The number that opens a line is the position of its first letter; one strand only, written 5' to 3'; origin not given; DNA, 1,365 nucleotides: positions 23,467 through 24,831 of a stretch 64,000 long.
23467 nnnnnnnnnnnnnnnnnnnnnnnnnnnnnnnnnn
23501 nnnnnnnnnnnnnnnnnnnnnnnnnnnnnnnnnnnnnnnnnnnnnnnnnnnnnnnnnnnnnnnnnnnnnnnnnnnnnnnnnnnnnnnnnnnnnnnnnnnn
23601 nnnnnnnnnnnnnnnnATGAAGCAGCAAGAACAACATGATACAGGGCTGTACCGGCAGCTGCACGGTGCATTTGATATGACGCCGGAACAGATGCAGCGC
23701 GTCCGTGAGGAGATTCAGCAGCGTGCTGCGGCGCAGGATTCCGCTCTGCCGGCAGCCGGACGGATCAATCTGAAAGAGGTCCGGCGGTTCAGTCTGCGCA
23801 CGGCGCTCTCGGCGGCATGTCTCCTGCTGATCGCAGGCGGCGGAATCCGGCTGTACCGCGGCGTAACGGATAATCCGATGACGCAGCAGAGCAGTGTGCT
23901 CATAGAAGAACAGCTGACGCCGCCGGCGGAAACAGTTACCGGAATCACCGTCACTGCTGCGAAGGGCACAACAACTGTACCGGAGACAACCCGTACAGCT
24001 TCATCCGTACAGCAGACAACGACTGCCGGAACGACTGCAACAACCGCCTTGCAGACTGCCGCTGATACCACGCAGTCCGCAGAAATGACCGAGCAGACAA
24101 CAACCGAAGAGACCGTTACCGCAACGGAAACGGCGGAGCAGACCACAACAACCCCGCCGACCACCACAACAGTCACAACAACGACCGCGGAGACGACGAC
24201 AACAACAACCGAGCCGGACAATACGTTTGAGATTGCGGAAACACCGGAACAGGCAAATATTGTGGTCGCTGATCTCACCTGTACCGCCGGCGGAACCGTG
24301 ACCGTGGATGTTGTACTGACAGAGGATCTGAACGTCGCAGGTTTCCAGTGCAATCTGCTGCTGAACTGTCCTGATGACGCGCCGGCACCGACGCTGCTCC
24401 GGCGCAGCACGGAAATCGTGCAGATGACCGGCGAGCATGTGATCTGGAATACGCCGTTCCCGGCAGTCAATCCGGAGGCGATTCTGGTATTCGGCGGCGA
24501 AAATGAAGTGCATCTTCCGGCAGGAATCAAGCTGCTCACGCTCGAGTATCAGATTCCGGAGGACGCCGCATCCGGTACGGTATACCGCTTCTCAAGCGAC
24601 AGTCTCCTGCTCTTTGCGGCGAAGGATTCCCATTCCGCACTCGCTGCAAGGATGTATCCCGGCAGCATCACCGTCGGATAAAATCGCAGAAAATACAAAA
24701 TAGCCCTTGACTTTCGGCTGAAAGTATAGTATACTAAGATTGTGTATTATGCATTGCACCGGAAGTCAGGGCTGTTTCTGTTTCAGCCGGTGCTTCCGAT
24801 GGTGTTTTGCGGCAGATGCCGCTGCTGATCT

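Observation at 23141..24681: ECF sigma factor coupled to a membrane anti-sigma-like protein that ends in a cohesin-like module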

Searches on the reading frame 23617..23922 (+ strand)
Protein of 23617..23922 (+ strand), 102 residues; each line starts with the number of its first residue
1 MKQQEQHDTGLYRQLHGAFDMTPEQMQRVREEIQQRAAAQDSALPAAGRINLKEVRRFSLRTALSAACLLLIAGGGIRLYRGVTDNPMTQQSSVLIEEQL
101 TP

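Call 36: find_homologous_proteins(query=A5, max_evalue=0.001)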
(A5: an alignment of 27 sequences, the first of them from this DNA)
Query A5 (27 sequences) (102 aa, profile of the alignment): 1 proteins with E <= 0.001 among 3959 candidates.
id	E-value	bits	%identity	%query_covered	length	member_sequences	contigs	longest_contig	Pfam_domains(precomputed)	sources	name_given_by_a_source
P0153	6.9e-21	92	29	69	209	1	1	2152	-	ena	-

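Call 40: find_encoding_contigs(protein=P0153, flank=5000, max_places=3)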
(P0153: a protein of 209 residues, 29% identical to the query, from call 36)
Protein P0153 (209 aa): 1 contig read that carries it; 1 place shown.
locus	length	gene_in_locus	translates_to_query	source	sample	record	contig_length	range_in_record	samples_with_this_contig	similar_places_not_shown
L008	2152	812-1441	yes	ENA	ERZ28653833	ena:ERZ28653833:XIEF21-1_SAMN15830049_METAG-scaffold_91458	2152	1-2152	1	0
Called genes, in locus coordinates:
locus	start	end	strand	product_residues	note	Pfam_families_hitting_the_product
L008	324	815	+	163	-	PF04542:Sigma70_r2, PF08281:Sigma70_r4_2, PF04545:Sigma70_r4 (weak), PF22233:PhyR_sigma-like (weak)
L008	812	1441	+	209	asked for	-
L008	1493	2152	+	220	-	?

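Call 45: search_solved_structures(query=A5, max_evalue=10, show_alignments=3)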
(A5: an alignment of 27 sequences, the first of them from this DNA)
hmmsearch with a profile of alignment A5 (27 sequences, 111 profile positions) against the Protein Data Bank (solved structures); distinct sequences matched with E-value up to 10: 2.
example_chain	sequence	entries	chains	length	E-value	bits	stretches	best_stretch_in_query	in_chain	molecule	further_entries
6z16_D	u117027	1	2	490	1.3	12.2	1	62-89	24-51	Multisubunit Na+/H+ antiporter, D subunit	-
6gv5_A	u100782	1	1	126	1.7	11.8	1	12-48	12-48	Hyperosmolarity resistance protein Emb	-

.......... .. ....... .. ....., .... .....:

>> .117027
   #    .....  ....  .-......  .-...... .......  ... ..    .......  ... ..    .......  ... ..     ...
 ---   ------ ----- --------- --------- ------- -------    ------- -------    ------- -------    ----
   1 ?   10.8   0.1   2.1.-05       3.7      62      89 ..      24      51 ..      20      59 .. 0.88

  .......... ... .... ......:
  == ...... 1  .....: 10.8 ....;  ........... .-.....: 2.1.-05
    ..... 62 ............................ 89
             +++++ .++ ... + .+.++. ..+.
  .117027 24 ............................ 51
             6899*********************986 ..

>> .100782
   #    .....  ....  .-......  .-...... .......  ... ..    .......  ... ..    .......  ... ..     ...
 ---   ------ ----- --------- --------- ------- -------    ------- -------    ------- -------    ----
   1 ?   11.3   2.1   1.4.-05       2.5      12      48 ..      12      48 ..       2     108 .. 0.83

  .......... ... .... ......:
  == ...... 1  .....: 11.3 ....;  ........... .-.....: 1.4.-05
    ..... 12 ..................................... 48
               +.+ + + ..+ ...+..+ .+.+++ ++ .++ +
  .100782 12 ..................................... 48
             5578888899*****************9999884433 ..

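Call 46: search_protein_families(library=pfam, alignment_id=A5, max_evalue=10)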
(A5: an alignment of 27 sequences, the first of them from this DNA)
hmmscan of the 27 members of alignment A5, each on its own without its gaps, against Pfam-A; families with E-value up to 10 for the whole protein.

A. member 1, seq(102 aa): 1 family
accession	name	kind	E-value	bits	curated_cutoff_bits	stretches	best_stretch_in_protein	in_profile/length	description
PF06348.16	DUF1059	-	0.14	12.9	21.1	1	13-34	34-55/56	Protein of unknown function (DUF1059)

B. families by the number of members that match (of 27 scanned): 28 families (the first 25 are shown)
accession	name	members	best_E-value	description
PF09850.14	DotU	3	0.017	Type VI secretion system protein DotU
PF22726.1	NCAB2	2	0.13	NACHT C-terminal Alpha/Beta 2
PF06522.17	B12D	2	0.33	NADH-ubiquinone reductase complex 1 MLRQ subunit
PF20538.3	DUF6753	1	0.0043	Family of unknown function (DUF6753)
PF18184.6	SLATT_3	1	0.012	SMODS and SLOG-associating 2TM effector domain 3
PF21687.3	T2SSK_1st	1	0.028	Type II secretion system (T2SS), protein K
PF14473.11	RD3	1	0.029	RD3 protein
PF04545.22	Sigma70_r4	1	0.039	Sigma-70, region 4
PF01708.21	Gemini_mov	1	0.041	Geminivirus putative movement protein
PF03357.26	Snf7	1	0.05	Snf7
PF12693.12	GspL_C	1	0.055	GspL periplasmic domain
PF09925.14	DUF2157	1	0.058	Predicted membrane protein (DUF2157)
PF06476.17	DUF1090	1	0.07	Protein of unknown function (DUF1090)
PF06365.17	CD34_antigen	1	0.074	CD34/Podocalyxin family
PF09534.15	Trp_oprn_chp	1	0.076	Tryptophan-associated transmembrane protein (Trp_oprn_chp)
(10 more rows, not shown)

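Call 101: predict_structure(alignment_id=A5)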
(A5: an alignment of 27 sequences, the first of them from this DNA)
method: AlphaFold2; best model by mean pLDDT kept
length: 102 residues; sequences in the alignment: 27
mean_pLDDT: 71.3   pTM: 0.30
mean pLDDT of the five models: 71.3, 68.2, 67.8, 65.3, 63.6
residues with pLDDT >= 90: 14; 70-90: 41; 50-70: 41; < 50: 6
segments of 3 or more residues with pLDDT < 50: none
pLDDT, mean of each block of 10 residues (from residue 1): 63 77 89 87 58 61 83 88 61 50 48
secondary structure, 60 per line:
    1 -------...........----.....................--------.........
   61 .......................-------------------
elements in order: H8-18 H23-43 H52-83

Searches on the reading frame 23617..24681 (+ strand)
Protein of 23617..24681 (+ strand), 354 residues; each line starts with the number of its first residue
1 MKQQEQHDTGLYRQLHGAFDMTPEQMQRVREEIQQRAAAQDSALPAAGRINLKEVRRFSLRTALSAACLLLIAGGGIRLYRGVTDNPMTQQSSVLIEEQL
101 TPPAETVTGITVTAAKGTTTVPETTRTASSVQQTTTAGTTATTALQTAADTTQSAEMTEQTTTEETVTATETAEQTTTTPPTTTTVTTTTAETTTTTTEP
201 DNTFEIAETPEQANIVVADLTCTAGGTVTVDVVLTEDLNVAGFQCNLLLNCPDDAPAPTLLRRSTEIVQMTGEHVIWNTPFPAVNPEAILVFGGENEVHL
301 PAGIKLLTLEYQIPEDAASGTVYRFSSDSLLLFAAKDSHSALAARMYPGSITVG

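Call 3: search_protein_families(library=pfam, proteins=[window:23617-24681:+], max_evalue=10)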
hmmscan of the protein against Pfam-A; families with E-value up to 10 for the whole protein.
window:23617-24681:+ (354 aa): 1 family
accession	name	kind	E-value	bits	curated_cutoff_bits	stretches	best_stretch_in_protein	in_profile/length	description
PF02862.22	DDHD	-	0.7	10.4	28.3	1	105-199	96-193/258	DDHD domain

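Call 4: search_protein_families(library=ncbifam, proteins=[window:23617-24681:+], max_evalue=10)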
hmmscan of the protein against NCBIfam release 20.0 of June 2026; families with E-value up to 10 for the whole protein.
window:23617-24681:+ (354 aa): 10 families
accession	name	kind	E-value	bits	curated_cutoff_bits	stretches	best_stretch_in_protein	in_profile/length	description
NF033761.1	gliding_GltJ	equivalog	0.0012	18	450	1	23-204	336-513/671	adventurous gliding motility protein GltJ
NF010449.0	PRK13875.1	subfamily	0.1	11.7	442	1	106-246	301-437/443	conjugal transfer protein TrbL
NF040486.1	SrfA_fam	subfamily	0.46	9.8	150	1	90-215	184-307/438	SrfA family protein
NF004561.0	PRK05901.1-3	equivalog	0.73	8.9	582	1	109-199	47-129/537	RNA polymerase sigma factor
NF033647.1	adhesin_LEA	equivalog_domain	0.99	8.2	200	1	49-215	6-178/656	LEA family epithelial adhesin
NF008074.0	PRK10811.1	equivalog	1.3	6.6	908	1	87-223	839-970/1068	ribonuclease E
NF043060.1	MAP_0585_fam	equivalog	1.6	8.6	170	1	113-205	75-171/319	MAP_0585 family protein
NF047778.1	LIC_10450_fam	equivalog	3.8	6.8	150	1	127-219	60-156/367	LIC_10450 family protein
NF004560.0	PRK05901.1-1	equivalog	4.6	6.2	711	1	116-198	34-115/516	RNA polymerase sigma factor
NF009097.0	PRK12438.1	subfamily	7.5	4.3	1254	1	107-196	867-956/991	hypothetical protein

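Call 5: find_homologous_proteins(query=window:23617-24681:+, max_evalue=0.001)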
Query window:23617-24681:+ (354 aa): 3 proteins with E <= 0.001 among 8000 candidates.
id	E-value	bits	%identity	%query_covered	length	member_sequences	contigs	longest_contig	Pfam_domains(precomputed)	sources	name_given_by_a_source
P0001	1.2e-213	726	98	100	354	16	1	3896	-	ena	-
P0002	1.3e-37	148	35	100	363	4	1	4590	-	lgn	-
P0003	2.3e-26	111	32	100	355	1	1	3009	-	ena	-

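Call 31: find_related_loci(query=A1, collection=genome_contigs, flank=6000)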
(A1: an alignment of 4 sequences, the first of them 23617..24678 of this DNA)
Query A1 (354 aa) in genome_contigs; peptide patterns used: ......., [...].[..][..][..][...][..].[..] (x = any residue, [..] = any of these).
599 stretches matched a pattern, but none encodes a relative of the query by tblastn (E <= 1e-3).

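Call 32: find_encoding_contigs(protein=P0002, flank=6000, max_places=4)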
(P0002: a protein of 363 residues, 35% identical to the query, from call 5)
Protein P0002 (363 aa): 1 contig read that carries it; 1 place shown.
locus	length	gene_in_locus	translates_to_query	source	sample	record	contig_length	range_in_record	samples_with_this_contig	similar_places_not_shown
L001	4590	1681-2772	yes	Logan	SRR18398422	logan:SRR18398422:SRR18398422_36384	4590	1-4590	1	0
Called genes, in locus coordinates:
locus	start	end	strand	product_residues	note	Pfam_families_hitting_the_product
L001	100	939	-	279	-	-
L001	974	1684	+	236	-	PF04542:Sigma70_r2, PF08281:Sigma70_r4_2, PF04545:Sigma70_r4 (weak)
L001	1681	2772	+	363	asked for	-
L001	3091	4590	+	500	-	?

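Call 33: find_encoding_contigs(protein=P0003, flank=6000, max_places=4)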
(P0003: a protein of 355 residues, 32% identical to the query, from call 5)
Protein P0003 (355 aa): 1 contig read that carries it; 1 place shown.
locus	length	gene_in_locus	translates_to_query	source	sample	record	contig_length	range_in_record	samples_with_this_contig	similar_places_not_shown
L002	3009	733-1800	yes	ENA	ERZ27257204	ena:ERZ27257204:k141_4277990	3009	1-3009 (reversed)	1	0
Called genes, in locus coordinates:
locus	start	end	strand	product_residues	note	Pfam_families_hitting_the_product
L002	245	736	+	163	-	PF07638:Sigma70_ECF (weak), PF04542:Sigma70_r2, PF08281:Sigma70_r4_2, PF04545:Sigma70_r4 (weak), PF22233:PhyR_sigma-like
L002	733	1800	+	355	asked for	-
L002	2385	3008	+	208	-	?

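Call 38: find_encoding_contigs(protein=window:23617-24681:+, flank=10000, max_places=4)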
Protein window:23617-24681:+ (354 aa): 11 contigs read that carry it; 4 places shown.
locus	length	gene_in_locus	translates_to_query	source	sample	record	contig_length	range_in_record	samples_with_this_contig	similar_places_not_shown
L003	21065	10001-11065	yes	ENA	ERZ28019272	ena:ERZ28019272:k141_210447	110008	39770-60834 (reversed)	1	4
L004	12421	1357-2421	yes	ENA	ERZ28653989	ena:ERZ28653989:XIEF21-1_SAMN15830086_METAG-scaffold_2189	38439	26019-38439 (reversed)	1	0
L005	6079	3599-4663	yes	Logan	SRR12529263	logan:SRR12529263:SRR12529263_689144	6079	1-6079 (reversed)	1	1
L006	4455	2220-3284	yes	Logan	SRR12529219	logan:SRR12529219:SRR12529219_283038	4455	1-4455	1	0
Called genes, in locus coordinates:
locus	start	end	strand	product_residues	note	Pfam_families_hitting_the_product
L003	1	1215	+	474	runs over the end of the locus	PF00905:Transpeptidase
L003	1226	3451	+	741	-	PF08757:CotH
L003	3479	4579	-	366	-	-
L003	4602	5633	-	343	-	-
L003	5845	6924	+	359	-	PF03462:PCRF, PF00472:RF-1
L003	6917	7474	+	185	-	-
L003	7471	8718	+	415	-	PF01300:Sua5_yciO_yrdC, PF03481:Sua5_C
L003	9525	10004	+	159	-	PF04542:Sigma70_r2, PF08281:Sigma70_r4_2, PF04545:Sigma70_r4 (weak), PF22233:PhyR_sigma-like (weak)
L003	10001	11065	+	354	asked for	-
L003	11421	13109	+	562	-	PF12072:RNase_Y_N, PF00013:KH_1, PF08668:HDOD (weak), PF01966:HD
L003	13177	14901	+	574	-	PF04932:Wzy_C (faint)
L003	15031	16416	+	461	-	PF01183:Glyco_hydro_25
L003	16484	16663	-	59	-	PF14056:DUF4250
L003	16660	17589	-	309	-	PF13529:Peptidase_C39_2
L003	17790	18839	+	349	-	-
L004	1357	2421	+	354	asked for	-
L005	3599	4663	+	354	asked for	-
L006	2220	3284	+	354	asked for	-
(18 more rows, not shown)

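Call 73: find_encoding_contigs(protein=P0001, flank=3000, max_places=3)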
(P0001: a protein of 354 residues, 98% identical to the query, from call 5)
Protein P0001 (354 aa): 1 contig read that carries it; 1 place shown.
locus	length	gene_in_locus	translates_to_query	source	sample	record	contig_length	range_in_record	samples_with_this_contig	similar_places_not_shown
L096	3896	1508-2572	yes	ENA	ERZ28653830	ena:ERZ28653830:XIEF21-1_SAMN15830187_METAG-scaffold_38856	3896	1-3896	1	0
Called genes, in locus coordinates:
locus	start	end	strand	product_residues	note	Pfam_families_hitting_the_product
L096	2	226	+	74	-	?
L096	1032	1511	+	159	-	PF04542:Sigma70_r2, PF08281:Sigma70_r4_2, PF04545:Sigma70_r4 (weak), PF22233:PhyR_sigma-like (weak)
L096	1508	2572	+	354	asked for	-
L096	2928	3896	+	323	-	?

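Call 108: list_cluster_members(proteins=[window:23617-24678:+, window:23141-23617:+, P0032, P0033, P0133])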
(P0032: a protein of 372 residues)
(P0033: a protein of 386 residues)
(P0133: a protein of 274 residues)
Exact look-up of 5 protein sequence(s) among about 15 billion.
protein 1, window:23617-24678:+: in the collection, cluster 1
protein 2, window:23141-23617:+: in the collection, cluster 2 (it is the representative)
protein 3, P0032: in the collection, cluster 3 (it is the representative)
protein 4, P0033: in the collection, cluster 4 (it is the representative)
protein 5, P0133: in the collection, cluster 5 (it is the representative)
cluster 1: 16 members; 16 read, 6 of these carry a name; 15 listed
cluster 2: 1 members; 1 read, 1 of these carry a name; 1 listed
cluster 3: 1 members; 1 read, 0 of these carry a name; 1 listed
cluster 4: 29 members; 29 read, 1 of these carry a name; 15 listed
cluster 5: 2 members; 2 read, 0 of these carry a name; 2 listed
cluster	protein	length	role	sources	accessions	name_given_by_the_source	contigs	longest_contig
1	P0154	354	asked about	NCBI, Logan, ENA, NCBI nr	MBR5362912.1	MAG: hypothetical protein IK134_06290 [Oscillospiraceae bacterium] | hypothetical protein [Oscillospiraceae bacterium]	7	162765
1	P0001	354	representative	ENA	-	-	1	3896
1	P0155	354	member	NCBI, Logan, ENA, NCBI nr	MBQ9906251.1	MAG: hypothetical protein IJM46_05745 [Oscillospiraceae bacterium] | hypothetical protein [Oscillospiraceae bacterium]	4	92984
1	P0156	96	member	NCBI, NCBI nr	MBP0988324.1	MAG: hypothetical protein J6S92_08595, partial [Oscillospiraceae bacterium] | hypothetical protein [Oscillospiraceae bacterium]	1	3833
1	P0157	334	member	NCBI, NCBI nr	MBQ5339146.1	MAG: hypothetical protein J6Z40_08275 [Oscillospiraceae bacterium] | hypothetical protein [Oscillospiraceae bacterium]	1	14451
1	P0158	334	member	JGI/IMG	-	hypothetical protein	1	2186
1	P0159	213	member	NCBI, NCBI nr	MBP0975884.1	MAG: hypothetical protein J6P20_07470, partial [Oscillospiraceae bacterium] | hypothetical protein [Oscillospiraceae bacterium]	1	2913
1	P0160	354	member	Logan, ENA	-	-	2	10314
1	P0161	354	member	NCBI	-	-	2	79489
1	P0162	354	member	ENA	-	-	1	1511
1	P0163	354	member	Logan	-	-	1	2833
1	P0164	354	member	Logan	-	-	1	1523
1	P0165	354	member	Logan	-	-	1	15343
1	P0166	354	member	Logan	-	-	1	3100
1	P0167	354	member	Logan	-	-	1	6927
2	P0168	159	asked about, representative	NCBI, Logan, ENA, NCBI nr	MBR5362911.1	MAG: sigma-70 family RNA polymerase sigma factor [Oscillospiraceae bacterium] | sigma-70 family RNA polymerase sigma factor [Oscillospiraceae bacterium]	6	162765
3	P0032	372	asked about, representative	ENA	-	-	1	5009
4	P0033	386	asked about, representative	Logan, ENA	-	-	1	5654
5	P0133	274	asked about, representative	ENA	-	-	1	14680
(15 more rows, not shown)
